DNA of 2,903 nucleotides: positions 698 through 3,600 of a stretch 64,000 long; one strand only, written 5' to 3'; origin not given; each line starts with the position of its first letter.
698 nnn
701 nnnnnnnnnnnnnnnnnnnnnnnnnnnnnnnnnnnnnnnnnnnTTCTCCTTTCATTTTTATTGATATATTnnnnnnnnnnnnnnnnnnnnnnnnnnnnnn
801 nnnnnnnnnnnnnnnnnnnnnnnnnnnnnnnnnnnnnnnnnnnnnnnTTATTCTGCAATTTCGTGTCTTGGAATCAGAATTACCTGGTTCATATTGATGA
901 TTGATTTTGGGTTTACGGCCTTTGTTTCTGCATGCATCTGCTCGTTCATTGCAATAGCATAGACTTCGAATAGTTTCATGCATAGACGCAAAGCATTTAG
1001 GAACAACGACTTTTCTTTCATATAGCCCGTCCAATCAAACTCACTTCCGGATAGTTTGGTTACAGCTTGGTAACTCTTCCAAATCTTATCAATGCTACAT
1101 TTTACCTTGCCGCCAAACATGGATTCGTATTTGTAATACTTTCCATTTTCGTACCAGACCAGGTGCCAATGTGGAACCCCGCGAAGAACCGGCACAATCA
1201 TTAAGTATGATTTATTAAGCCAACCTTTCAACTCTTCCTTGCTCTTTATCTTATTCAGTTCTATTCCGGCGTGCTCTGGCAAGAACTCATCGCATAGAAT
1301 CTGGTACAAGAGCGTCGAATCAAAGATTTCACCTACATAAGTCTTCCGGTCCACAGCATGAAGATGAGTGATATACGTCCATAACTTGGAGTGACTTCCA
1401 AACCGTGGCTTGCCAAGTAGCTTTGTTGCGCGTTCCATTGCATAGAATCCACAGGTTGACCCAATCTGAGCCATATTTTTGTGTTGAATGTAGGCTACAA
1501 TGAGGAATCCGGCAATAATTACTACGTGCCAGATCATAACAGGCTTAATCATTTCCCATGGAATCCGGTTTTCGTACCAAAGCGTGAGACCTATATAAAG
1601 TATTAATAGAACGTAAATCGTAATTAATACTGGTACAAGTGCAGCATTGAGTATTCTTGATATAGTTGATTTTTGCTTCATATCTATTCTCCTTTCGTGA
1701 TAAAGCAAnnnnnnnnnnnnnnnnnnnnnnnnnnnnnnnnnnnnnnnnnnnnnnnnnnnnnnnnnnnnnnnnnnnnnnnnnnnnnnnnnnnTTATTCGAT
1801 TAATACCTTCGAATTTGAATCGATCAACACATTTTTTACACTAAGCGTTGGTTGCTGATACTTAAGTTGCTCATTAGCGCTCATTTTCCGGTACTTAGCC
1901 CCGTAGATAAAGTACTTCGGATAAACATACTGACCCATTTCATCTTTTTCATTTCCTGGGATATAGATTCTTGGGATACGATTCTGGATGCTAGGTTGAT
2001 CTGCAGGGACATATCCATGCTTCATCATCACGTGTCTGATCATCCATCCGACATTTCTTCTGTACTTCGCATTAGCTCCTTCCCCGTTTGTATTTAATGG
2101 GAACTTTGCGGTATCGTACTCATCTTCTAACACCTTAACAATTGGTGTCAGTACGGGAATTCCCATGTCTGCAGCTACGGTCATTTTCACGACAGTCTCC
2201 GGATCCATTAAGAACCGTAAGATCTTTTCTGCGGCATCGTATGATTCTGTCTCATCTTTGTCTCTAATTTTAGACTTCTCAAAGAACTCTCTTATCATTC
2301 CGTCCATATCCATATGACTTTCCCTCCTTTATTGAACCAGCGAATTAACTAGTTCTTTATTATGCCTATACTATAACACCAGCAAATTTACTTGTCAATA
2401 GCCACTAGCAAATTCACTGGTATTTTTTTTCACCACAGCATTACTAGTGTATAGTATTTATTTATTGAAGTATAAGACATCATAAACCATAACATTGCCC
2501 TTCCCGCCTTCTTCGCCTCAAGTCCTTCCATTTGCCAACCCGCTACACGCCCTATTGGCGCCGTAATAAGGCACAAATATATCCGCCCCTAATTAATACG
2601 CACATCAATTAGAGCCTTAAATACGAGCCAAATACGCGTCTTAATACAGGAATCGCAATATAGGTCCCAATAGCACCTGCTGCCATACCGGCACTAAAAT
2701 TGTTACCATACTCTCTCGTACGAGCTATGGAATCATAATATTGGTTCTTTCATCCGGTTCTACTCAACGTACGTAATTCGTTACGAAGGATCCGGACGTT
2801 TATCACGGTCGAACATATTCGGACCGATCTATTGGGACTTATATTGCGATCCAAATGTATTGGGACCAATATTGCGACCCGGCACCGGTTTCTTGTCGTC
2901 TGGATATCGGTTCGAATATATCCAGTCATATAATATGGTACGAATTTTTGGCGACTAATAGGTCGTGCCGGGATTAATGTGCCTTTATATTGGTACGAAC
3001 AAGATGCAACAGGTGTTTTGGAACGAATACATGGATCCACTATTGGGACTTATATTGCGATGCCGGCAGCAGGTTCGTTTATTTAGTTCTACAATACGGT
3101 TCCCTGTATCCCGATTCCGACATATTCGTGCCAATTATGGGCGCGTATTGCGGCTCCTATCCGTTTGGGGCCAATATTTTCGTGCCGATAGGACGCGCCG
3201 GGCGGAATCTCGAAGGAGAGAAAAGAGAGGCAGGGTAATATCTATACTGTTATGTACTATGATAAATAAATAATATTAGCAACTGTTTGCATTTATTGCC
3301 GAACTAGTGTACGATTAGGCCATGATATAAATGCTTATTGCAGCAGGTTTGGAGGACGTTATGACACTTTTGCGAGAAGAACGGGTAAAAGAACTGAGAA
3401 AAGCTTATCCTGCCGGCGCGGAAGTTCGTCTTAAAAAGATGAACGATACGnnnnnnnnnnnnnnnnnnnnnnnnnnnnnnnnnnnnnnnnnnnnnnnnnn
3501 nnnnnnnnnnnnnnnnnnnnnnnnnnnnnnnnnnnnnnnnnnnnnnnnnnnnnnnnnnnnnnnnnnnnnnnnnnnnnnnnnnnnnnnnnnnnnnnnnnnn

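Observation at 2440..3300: GC-richer 0.8-kb noncoding region with iterons next to DUF4314-recombinase operon: candidate attP/ori or resolution site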

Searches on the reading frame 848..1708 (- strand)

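Call 13: search_protein_families(library=pfam, proteins=[window:848-1708:-], max_evalue=0.01)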
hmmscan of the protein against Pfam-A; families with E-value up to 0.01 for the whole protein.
window:848-1708:- (286 aa): 1 family
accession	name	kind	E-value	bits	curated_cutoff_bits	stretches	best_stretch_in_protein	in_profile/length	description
PF21646.3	ACTMAP-like_C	-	5.2e-05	24.1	27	1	78-173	3-95/121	Actin maturation protease-like, C-terminal domain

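Call 35: search_protein_families(library=phrogs, proteins=[window:848-1708:-], max_evalue=0.001)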
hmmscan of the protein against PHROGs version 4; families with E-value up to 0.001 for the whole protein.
window:848-1708:- (286 aa): 0 families

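Call 77: search_protein_families(library=padloc, proteins=[window:848-1708:-], max_evalue=0.01)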
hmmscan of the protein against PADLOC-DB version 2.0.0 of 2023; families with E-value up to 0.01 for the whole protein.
window:848-1708:- (286 aa): 0 families

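Call 78: search_protein_families(library=ncbifam, proteins=[window:848-1708:-], max_evalue=0.01)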
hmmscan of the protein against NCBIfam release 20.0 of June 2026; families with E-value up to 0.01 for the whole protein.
window:848-1708:- (286 aa): 0 families

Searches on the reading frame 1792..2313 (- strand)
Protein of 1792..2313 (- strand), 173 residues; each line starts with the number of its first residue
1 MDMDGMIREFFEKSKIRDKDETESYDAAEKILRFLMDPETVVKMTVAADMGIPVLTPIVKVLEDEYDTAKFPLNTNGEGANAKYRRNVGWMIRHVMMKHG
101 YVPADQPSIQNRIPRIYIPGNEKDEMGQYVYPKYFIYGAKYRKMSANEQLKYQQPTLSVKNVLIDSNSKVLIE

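Call 13: search_protein_families(library=pfam, proteins=[window:1792-2313:-], max_evalue=0.01)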
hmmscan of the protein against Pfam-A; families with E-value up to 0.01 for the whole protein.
window:1792-2313:- (173 aa): 0 families

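Call 16: find_related_loci(query=window:1792-2313:-, collection=viral_contigs, flank=6000)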
Query window:1792-2313:- (173 aa) in viral_contigs; peptide patterns used: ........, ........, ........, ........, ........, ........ (x = any residue, [..] = any of these).
11 stretches matched a pattern, but none encodes a relative of the query by tblastn (E <= 1e-3).

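Call 20: find_encoding_contigs(protein=window:1792-2313:-, flank=10000, max_places=10)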
Protein window:1792-2313:- (173 aa): 20 contigs read that carry it; 7 places shown.
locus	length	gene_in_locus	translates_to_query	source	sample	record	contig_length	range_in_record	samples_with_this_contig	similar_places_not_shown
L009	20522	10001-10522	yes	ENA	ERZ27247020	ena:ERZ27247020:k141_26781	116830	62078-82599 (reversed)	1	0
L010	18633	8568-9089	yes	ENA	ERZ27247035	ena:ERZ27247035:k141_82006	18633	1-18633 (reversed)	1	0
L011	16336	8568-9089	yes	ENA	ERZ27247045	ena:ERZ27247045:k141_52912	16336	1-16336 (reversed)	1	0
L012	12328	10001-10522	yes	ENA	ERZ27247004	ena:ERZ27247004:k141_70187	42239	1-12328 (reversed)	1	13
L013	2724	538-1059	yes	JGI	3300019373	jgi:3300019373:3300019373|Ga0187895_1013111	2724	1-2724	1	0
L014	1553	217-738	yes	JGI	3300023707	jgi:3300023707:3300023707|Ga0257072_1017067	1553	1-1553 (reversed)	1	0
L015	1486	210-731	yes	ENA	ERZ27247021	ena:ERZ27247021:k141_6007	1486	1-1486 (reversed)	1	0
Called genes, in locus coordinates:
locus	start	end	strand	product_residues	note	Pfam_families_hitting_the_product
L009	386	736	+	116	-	-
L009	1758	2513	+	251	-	PF00149:Metallophos, PF06874:FBPase_2 (faint)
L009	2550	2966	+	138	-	-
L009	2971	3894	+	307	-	PF01145:Band_7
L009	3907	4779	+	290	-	PF01145:Band_7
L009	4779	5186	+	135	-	-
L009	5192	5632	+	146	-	-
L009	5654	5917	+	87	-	-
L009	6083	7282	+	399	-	-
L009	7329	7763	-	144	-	-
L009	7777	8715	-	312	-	PF02899:Phage_int_SAM_1 (weak), PF00589:Phage_integrase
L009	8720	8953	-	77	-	PF14192:DUF4314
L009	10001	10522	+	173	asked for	-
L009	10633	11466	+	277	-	-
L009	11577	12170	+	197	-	-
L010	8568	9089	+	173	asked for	-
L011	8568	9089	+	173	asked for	-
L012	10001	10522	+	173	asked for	-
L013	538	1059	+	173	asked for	-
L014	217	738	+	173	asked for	-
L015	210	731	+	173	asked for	-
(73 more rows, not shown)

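Call 35: search_protein_families(library=phrogs, proteins=[window:1792-2313:-], max_evalue=0.001)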
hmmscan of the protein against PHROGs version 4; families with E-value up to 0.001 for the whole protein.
window:1792-2313:- (173 aa): 0 families

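Call 46: find_homologous_proteins(query=window:1792-2313:-)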
Query window:1792-2313:- (173 aa): 3 proteins with E <= 0.001 among 24 candidates.
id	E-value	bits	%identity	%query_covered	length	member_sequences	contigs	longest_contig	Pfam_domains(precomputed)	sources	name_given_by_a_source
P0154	1.6e-108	378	98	100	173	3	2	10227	-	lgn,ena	-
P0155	1.3e-42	163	57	77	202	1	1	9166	-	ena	-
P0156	6.5e-24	102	42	81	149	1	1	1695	-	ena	-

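Call 49: find_encoding_contigs(protein=P0155, flank=10000, max_places=3)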
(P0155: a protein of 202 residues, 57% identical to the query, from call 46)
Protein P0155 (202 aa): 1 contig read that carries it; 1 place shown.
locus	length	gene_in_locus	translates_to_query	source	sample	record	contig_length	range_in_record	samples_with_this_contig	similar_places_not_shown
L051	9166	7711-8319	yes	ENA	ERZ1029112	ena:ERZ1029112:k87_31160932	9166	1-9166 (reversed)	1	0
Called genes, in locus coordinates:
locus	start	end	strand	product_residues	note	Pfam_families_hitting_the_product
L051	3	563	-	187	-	?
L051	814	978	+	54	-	-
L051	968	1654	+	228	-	PF21939:Gp10_C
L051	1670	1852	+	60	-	PF02416:TatA_B_E (weak)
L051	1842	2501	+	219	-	PF07484:Collar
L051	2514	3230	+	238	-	PF00902:TatC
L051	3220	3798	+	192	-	PF21939:Gp10_C (weak)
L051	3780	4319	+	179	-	PF21939:Gp10_C (weak)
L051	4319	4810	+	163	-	-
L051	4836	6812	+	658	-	-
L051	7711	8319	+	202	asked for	-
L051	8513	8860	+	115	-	-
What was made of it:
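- On Xer/dif- or lox-type resolution site: The analogous palindrome of L051 has no recombinase within 6.8 kb upstream or 1.5 kb downstream (call 49).
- On MITE / terminal-inverted-repeat mobile element: The gene context is the same in two lineages (call 49).
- L051 has an analogous palindrome with no recombinase within the sequence held (call 49). The element occurs without a recombinase in L051 (call 49).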

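Call 50: find_encoding_contigs(protein=P0154, flank=10000, max_places=3)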
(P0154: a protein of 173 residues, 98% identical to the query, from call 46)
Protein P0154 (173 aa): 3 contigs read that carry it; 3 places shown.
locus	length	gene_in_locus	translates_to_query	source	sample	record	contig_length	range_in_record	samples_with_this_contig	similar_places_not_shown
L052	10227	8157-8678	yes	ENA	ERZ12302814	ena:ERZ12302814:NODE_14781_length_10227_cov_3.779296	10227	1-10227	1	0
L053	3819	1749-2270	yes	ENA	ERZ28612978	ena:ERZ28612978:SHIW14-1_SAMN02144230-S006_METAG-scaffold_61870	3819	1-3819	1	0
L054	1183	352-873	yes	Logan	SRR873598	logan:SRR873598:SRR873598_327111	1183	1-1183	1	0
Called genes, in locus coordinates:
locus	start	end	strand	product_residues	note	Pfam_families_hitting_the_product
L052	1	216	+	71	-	?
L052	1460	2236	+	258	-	PF00149:Metallophos, PF06874:FBPase_2 (faint)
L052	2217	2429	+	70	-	-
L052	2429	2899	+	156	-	-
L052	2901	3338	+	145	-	-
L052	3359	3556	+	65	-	-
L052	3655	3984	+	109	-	-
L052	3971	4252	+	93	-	-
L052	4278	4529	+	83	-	-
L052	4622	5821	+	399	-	-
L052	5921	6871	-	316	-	PF02899:Phage_int_SAM_1 (weak), PF00589:Phage_integrase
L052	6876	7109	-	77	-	PF14192:DUF4314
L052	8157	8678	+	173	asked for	-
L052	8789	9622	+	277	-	PF21646:ACTMAP-like_C (faint)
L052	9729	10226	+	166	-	?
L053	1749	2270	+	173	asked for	-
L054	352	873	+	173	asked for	-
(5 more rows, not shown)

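Call 61: find_encoding_contigs(protein=P0156, flank=10000, max_places=3)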
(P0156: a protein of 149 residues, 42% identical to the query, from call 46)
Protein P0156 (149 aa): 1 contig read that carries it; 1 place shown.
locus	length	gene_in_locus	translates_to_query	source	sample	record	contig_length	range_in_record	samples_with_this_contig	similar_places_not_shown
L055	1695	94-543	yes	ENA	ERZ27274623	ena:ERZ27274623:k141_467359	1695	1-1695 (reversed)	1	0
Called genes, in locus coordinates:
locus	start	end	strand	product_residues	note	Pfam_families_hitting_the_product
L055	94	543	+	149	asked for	-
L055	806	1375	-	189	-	-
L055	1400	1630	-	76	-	-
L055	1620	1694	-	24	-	?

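Call 67: search_solved_structures(query=A2, max_evalue=1)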
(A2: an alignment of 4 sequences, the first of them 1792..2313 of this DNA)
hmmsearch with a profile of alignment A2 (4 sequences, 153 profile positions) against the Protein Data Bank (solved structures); distinct sequences matched with E-value up to 1: 0.

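Call 71: predict_structure(alignment_id=A2)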
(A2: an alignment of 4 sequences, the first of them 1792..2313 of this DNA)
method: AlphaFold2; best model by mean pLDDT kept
length: 173 residues; sequences in the alignment: 4
mean_pLDDT: 67.6   pTM: 0.66
mean pLDDT of the five models: 67.6, 66.4, 66.3, 62.6, 62.5
residues with pLDDT >= 90: 13; 70-90: 73; 50-70: 58; < 50: 29
segments of 3 or more residues with pLDDT < 50: 18-20, 108-112, 154-165, 168-173
pLDDT, mean of each block of 10 residues (from residue 1): 76 61 70 91 88 79 77 56 70 85 64 50 61 57 81 49 45 37
secondary structure, 60 per line:
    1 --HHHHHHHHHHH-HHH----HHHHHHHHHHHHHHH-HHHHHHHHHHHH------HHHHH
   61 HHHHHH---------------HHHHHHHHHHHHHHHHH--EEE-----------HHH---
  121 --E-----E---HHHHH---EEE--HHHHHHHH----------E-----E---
elements in order: H3-13 H22-36 H38-49 H56-66 H82-98 E101-103 H133-137 E141-143 H146-153

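Call 74: find_related_loci(query=A2, collection=viral_contigs, flank=4000)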
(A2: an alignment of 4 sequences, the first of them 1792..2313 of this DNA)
Query A2 (173 aa) in viral_contigs; peptide patterns used: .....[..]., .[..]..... (x = any residue, [..] = any of these).
153 stretches matched a pattern, but none encodes a relative of the query by tblastn (E <= 1e-3).

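Call 75: fold_search(model_id=the predicted structure, library=pdb)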
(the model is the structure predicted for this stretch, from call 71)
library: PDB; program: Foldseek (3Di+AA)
matches with E <= 10: 45; with E <= 0.001: 0
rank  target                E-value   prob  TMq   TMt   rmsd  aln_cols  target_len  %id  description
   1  1eo3_B                1.8e+00  0.07  0.18  0.14   7.6        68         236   22  INHIBITION OF ECORV ENDONUCLEASE BY DEOXYRIBO-3'-S-PHOSPHOROTHIOLATES: A HIGH RESOLUTION X-RAY CRYSTALLOGRAPHIC STUDY (released 2000-04-04)
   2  1sx5_B                2.1e+00  0.07  0.18  0.14   7.6        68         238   22  K38A EcoRV bound to cleaved DNA and Mn2+: P1 crystal form (released 2004-04-06)
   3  2b0d_B                2.2e+00  0.06  0.18  0.14   7.5        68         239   20  EcoRV Restriction Endonuclease/GAATTC/Ca2+ (released 2005-09-27)
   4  2b0d_A                2.3e+00  0.06  0.18  0.14   7.8        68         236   20  EcoRV Restriction Endonuclease/GAATTC/Ca2+ (released 2005-09-27)
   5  1eo4_B                2.6e+00  0.06  0.19  0.14   7.6        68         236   22  ECORV BOUND TO MN2+ AND COGNATE DNA CONTAINING A 3'S SUBSTITION AT THE CLEAVAGE SITE (released 2000-04-04)
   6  1stx_A                2.9e+00  0.06  0.18  0.14   7.5        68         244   20  Structure of the K38A mutant of EcoRV bound to cognate DNA and Mn2+ (released 2004-04-06)
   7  8q6o_4                3.3e+00  0.12  0.25  0.18   5.9        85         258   12  X. laevis CMG dimer bound to dimeric DONSON - without ATPase (released 2023-10-18)
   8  2ge5_A                3.3e+00  0.05  0.18  0.15   7.7        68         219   20  EcoRV Restriction Endonuclease C-terminal deletion mutant/GATATC/Ca2+ (released 2006-07-04)
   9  8dil_C                3.3e+00  0.03  0.16  0.16  12.9        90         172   12  Crystal structure of putative nitroreductase from Salmonella enterica (released 2022-07-13)
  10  1sx8_A                3.5e+00  0.05  0.17  0.13   7.8        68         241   24  EcoRV bound to cognate DNA and Mn2+ (released 2004-04-06)
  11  1suz_A                3.5e+00  0.04  0.17  0.13   7.7        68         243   22  The structure of K92A EcoRV bound to cognate DNA and Mg2+ (released 2004-04-06)
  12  1az0_A                3.7e+00  0.05  0.19  0.14   7.5        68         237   20  ECORV ENDONUCLEASE/DNA COMPLEX (released 1998-06-19)
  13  1eon_A                3.9e+00  0.04  0.17  0.14   7.7        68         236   22  ECORV BOUND TO 3'-S-PHOSPHOROTHIOLATE DNA AND CA2+ (released 2000-04-04)
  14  8dil_A                4.1e+00  0.02  0.17  0.16  12.7       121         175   12  Crystal structure of putative nitroreductase from Salmonella enterica (released 2022-07-13)
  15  1b97_A                4.4e+00  0.03  0.19  0.15  10.8       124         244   15  ANALYSIS OF A MUTATIONAL HOT-SPOT IN THE ECORV RESTRICTION ENDONUCLEASE: A CATALYTIC ROLE FOR A MAIN CHAIN CARBONYL GR (released 1999-02-26)
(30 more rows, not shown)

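Call 77: search_protein_families(library=padloc, proteins=[window:1792-2313:-, P0155], max_evalue=0.01)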
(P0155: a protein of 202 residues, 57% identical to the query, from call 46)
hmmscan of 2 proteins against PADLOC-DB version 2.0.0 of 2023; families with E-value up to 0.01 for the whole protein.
window:1792-2313:- (173 aa): 0 families

P0155 (202 aa): 0 families

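Call 78: search_protein_families(library=ncbifam, proteins=[window:1792-2313:-, P0155], max_evalue=0.01)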
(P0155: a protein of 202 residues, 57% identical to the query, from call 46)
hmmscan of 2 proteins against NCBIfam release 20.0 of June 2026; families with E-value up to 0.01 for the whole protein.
window:1792-2313:- (173 aa): 0 families

P0155 (202 aa): 0 families

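Call 87: search_dna_similar(query=window:1792-2313:-, collection=phages, mode=protein, max_evalue=0.001)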
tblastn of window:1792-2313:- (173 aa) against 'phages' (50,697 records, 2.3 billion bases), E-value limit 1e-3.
No match.

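Call 103: find_related_loci(query=A2, collection=genome_contigs, flank=5000)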
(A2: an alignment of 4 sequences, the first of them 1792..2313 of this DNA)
Query A2 (173 aa) in genome_contigs; peptide patterns used: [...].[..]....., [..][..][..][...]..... (x = any residue, [..] = any of these).
78 stretches matched a pattern, but none encodes a relative of the query by tblastn (E <= 1e-3).

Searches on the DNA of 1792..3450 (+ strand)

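Call 7: search_rna_families(source=window, start=2250, end=3450, threshold=evalue, max_evalue=10)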
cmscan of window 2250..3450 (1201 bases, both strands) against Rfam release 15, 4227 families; matches with E-value up to 10: 4.
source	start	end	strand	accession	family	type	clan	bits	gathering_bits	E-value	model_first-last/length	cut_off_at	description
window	2407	2483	-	RF02644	Spy490380c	Gene; sRNA;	-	21.1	65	9.6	1-96/96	no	S. pyogenes small RNA Spy490380c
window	2876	2974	+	RF00810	mir-85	Gene; miRNA;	-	16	68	8.2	1-82/82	no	mir-85 microRNA precursor family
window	2919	2987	+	RF00701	mir-126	Gene; miRNA;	-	15.4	47.2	9.9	1-74/74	no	mir-126 microRNA precursor family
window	3427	3448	-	RF01704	Glutamine-II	Cis-reg; riboswitch;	-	12.2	33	4.8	1-60/60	no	Glutamine-II riboswitch aptamer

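Call 8: search_dna_similar(query=window:2300-3400:+, collection=phages, mode=distant)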
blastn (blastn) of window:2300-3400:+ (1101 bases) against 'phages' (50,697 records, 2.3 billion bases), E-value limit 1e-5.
No match.

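Call 92: search_rna_families(source=L051, start=6500, end=8000, threshold=evalue, max_evalue=10)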
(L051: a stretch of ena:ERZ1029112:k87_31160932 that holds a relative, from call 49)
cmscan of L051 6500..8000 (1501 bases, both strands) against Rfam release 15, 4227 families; matches with E-value up to 10: 8.
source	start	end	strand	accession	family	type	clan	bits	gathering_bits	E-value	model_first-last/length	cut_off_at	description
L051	6758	6850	+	RF02434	SpF39_sRNA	Gene; sRNA;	-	26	60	1.3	1-109/109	no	Streptococcus sRNA SpF39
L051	7039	7103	+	RF02844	RefA9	Gene; antisense;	-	20.1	49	4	1-64/64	no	Enterococcus sRNA A9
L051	7057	7081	-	RF01339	CRISPR-DR27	Gene; CRISPR;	-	20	35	4.2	1-25/25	no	CRISPR RNA direct repeat element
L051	6785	6906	+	RF02082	STnc540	Gene; sRNA;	-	19.3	38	0.22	1-202/202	no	Enterobacterial sRNA STnc540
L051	6982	7056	-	RF00574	SNORD69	Gene; snRNA; snoRNA; CD-box;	-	18.3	37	4.5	1-77/77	no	Small nucleolar RNA SNORD69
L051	6623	6764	-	RF00004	U2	Gene; snRNA; splicing;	CL00006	16.2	46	1.7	1-192/192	no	U2 spliceosomal RNA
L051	6814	6947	+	RF02412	snoR144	Gene; snRNA; snoRNA; HACA-box;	-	15.2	100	9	1-145/145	no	Small nucleolar RNA snoR144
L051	6708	6801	-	RF01259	snR63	Gene; snRNA; snoRNA; CD-box;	CL00061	14.1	50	0.62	1-255/255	no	Small nucleolar RNA snR63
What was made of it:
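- There is no Rfam family match (calls 7, 92).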

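Call 107: search_dna_similar(query=window:2300-3400:+, collection=plasmids, mode=distant)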
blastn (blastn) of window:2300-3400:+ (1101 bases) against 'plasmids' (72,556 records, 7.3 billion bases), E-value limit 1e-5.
No match.
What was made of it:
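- Tried and rejected: DNA similarity to deposited phages and plasmids: none (calls 8, 107).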
